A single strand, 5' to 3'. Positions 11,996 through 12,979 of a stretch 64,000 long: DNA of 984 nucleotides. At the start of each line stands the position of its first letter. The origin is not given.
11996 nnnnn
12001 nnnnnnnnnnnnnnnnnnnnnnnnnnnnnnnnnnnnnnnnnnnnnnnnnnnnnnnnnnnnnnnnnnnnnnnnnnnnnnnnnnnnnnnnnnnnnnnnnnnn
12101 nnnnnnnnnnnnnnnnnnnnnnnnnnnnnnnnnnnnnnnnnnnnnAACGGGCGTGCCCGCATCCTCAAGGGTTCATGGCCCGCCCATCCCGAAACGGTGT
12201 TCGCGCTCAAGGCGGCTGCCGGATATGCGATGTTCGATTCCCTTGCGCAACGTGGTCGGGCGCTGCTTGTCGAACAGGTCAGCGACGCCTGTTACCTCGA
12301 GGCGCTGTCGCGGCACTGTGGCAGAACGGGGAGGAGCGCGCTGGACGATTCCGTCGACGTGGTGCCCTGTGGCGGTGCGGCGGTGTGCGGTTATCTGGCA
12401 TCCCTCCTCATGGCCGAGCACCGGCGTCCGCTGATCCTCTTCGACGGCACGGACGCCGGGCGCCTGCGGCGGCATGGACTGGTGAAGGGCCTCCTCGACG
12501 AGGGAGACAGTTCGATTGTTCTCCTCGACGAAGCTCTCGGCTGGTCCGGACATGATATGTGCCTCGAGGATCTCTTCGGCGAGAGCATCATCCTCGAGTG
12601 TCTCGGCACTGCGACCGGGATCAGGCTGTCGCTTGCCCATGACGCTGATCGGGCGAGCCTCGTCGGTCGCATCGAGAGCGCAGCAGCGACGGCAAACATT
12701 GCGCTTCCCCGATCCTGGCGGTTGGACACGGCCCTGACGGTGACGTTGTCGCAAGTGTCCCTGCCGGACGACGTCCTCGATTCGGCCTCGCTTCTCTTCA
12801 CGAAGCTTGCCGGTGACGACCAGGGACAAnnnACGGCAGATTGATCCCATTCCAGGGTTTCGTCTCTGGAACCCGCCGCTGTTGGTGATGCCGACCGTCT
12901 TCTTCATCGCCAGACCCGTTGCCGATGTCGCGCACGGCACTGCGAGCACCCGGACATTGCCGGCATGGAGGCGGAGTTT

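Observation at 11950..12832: Toprim-like catalytic motifs in the C-terminal third of the OLD-like protein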

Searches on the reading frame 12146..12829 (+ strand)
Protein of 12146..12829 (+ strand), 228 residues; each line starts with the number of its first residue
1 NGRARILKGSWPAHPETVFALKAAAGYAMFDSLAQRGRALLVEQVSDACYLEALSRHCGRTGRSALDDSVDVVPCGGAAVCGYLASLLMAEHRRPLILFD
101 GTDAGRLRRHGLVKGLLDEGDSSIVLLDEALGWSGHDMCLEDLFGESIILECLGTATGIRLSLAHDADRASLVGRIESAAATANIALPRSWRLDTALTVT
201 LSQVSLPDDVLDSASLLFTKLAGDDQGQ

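Call 37: search_solved_structures(query=A2, max_evalue=10, show_alignments=5)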
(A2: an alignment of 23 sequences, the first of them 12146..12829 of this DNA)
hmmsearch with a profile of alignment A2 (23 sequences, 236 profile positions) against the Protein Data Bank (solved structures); distinct sequences matched with E-value up to 10: 0.

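Call 38: search_protein_families(library=pfam, alignment_id=A2, max_evalue=0.1)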
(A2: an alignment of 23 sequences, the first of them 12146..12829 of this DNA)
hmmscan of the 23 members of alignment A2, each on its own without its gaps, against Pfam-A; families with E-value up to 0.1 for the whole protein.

A. member 1, window:12146-12829:+ (228 aa): 2 families
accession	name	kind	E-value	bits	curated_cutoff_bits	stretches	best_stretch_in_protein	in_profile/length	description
PF24395.1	OLD-like_TOPRIM_1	-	0.0095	16.2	27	1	40-106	3-68/162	OLD-like TOPRIM 1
PF20469.4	OLD-like_TOPRIM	-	0.047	14.7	23.2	0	38-100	5-65/67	Overcoming lysogenization defect protein-like, TOPRIM domain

B. families by the number of members that match (of 23 scanned): 4 families
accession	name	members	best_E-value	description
PF20469.4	OLD-like_TOPRIM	19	1.4e-07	Overcoming lysogenization defect protein-like, TOPRIM domain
PF24395.1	OLD-like_TOPRIM_1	6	0.0057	OLD-like TOPRIM 1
PF13155.12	Toprim_2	4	0.033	Toprim-like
PF03168.19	LEA_2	1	0.036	Late embryogenesis abundant protein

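Call 50: predict_structure(alignment_id=A2)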
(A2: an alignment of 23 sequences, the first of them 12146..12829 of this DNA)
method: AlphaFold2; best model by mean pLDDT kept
length: 228 residues; sequences in the alignment: 23
mean_pLDDT: 83.8   pTM: 0.82
mean pLDDT of the five models: 83.8, 82.0, 81.8, 80.2, 79.2
residues with pLDDT >= 90: 111; 70-90: 83; 50-70: 24; < 50: 10
segments of 3 or more residues with pLDDT < 50: 1-6, 225-228
pLDDT, mean of each block of 10 residues (from residue 1): 47 73 76 76 95 95 92 90 84 86 86 59 81 89 95 96 76 94 95 96 90 94 57
secondary structure, 60 per line:
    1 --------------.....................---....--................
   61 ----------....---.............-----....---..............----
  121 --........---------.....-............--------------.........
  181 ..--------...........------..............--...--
elements in order: H15-35 E39-42 H45-60 E71-74 H78-90 E96-99 H103-116 E123-126 H127-130 H140-144 H146-157 H172-182 H191-201 H208-221

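Call 63: fold_search(model_id=the predicted structure, library=pdb)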
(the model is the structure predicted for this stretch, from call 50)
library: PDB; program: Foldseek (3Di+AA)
matches with E <= 10: 774; with E <= 0.001: 0
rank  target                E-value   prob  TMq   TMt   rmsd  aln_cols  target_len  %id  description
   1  4y7j_E                7.1e-02  0.47  0.21  0.21  12.8       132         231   12  Structure of an archaeal mechanosensitive channel in expanded state (released 2015-08-26)
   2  6tuu_B                9.5e-02  0.66  0.25  0.25   6.3       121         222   16  Leishmania infantum Rad51 surrogate LiRadA10 in complex with 5,6,7,8-tetrahydro-2-naphthoic acid (released 2021-01-27)
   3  7ykv_A                1.0e-01  0.69  0.24  0.14  15.6       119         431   12  The structure of archaeal nuclease RecJ2 from Methanocaldococcus jannaschii (released 2023-07-26)
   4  4y7k_C                1.1e-01  0.60  0.24  0.23  12.0       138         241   12  Structure of an archaeal mechanosensitive channel in closed state (released 2015-08-26)
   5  6hqu_C                1.3e-01  0.60  0.25  0.27   5.3       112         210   22  Humanised RadA mutant HumRadA22 in complex with a recombined BRC repeat 8-2 (released 2019-10-09)
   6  6p74                  1.3e-01  0.80  0.29  0.14   9.5       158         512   16  OLD nuclease from Thermus Scotoductus (released 2020-01-29)
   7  7ykv_B                1.3e-01  0.57  0.25  0.14  15.7       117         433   14  The structure of archaeal nuclease RecJ2 from Methanocaldococcus jannaschii (released 2023-07-26)
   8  3lfh_D                1.5e-01  0.51  0.23  0.36   5.5        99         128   13  Crystal structure of manxA from Thermoanaerobacter tengcongensis (released 2010-12-08)
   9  5l8v                  2.0e-01  0.51  0.25  0.26   5.3       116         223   16  Apo-structure of humanised RadA-mutant humRadA4 (released 2016-10-19)
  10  6li1                  2.2e-01  0.15  0.26  0.15  22.0       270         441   10  Crystal structure of GPR52 ligand free form with flavodoxin fusion (released 2020-02-26)
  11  6tuu_A                2.3e-01  0.51  0.25  0.26   6.2       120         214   16  Leishmania infantum Rad51 surrogate LiRadA10 in complex with 5,6,7,8-tetrahydro-2-naphthoic acid (released 2021-01-27)
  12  2p67                  2.3e-01  0.20  0.19  0.15  10.7       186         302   12  Crystal structure of LAO/AO transport system kinase (released 2007-04-03)
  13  5j4h                  2.6e-01  0.41  0.24  0.24   6.8       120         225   18  Structure of humanised RadA-mutant humRadA22F in complex with indole-6-carboxylic acid (released 2016-10-19)
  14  1xn1_C                2.7e-01  0.54  0.25  0.36   5.0       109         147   16  Crystal Structure Of Lumazine Synthase From Brucella Abortus (Orthorhombic Form At 3.05 Angstroms) (released 2005-09-27)
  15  5ghs_A                2.7e-01  0.35  0.22  0.13  15.8       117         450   15  DNA replication protein (released 2016-10-12)
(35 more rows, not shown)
